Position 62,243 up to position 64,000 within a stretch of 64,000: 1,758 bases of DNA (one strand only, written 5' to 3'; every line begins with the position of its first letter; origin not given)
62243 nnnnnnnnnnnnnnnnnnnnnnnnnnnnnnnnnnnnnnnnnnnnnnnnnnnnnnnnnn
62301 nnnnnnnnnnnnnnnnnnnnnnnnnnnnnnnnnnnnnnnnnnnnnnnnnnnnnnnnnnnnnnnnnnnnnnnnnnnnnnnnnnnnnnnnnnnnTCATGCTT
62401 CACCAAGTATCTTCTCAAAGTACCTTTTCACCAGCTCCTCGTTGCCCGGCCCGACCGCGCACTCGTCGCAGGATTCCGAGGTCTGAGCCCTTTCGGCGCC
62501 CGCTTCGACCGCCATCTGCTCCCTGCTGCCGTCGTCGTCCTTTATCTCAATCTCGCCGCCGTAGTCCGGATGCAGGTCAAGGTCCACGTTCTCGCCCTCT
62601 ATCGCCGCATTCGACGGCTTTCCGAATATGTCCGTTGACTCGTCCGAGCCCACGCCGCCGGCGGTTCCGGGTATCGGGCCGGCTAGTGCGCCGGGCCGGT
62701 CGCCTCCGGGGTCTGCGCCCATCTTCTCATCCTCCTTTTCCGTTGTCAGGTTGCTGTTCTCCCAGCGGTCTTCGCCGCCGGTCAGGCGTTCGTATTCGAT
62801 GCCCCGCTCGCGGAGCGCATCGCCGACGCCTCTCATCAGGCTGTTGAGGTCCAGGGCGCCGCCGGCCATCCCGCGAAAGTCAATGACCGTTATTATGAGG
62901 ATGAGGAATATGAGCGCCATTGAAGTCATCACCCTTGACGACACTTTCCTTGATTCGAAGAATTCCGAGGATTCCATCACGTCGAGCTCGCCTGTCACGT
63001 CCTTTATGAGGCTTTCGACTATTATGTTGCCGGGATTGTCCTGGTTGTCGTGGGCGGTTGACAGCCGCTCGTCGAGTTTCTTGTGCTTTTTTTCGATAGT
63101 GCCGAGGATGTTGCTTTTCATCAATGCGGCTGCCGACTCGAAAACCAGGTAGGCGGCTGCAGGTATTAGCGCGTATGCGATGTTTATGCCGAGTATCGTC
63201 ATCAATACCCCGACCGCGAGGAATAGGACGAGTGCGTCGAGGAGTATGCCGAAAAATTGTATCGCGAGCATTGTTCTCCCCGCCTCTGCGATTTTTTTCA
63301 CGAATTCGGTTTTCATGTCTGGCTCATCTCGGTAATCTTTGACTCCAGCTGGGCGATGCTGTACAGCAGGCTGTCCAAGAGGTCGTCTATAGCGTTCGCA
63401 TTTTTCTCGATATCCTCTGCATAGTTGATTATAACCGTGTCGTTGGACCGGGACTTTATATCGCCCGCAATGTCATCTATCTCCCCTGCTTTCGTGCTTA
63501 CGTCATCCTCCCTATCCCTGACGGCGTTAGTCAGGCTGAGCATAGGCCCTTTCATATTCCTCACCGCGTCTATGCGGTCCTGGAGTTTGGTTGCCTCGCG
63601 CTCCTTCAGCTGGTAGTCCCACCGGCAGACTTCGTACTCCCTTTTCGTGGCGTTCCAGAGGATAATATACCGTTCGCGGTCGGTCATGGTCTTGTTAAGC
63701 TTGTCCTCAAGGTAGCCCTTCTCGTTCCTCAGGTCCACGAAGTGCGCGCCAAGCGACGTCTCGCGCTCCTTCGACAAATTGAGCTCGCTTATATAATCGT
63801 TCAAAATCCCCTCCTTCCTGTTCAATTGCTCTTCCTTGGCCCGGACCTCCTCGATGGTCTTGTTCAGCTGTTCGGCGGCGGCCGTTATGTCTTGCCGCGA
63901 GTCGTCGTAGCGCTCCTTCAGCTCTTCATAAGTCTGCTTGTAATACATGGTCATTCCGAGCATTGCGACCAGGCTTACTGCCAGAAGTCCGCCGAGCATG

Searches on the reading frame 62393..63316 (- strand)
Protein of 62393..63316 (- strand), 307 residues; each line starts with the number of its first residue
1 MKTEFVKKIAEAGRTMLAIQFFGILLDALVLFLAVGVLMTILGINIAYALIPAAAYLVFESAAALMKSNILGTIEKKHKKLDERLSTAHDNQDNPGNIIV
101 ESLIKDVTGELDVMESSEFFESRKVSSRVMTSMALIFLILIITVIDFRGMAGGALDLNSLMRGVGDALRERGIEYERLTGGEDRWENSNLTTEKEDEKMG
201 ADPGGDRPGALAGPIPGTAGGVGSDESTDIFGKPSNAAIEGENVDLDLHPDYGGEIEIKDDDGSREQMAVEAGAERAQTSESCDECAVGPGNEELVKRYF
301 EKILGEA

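Call 10: search_protein_families(library=pfam, proteins=[window:62393-63316:-], max_evalue=0.01)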
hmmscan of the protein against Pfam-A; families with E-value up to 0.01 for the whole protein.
window:62393-63316:- (307 aa): 1 family
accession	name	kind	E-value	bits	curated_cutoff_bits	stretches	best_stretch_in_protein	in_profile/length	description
PF24334.1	DUF7502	-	1.3e-07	31.7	27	1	55-183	81-205/281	Family of unknown function (DUF7502)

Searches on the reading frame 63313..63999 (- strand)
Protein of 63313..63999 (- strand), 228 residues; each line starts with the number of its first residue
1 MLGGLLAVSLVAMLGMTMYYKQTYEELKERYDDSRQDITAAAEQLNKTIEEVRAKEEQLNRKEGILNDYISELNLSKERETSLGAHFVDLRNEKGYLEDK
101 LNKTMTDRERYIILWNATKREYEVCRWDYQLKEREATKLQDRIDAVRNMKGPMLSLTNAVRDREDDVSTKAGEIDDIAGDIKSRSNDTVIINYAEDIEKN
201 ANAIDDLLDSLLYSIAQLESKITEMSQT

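Call 10: search_protein_families(library=pfam, proteins=[window:63313-63999:-], max_evalue=0.01)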
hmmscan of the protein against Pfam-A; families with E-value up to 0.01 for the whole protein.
window:63313-63999:- (228 aa): 3 families
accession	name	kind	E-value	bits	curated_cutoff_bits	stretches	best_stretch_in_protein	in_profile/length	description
PF19387.4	DUF5962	-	0.0025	18.5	25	0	97-145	12-59/99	Family of unknown function (DUF5962)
PF06103.16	DUF948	-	0.0044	17.6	37.2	0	9-60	20-71/89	Bacterial protein of unknown function (DUF948)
PF06419.17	COG6_N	-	0.0071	16.9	27.4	0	22-83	47-111/114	Conserved oligomeric complex COG6, N-terminal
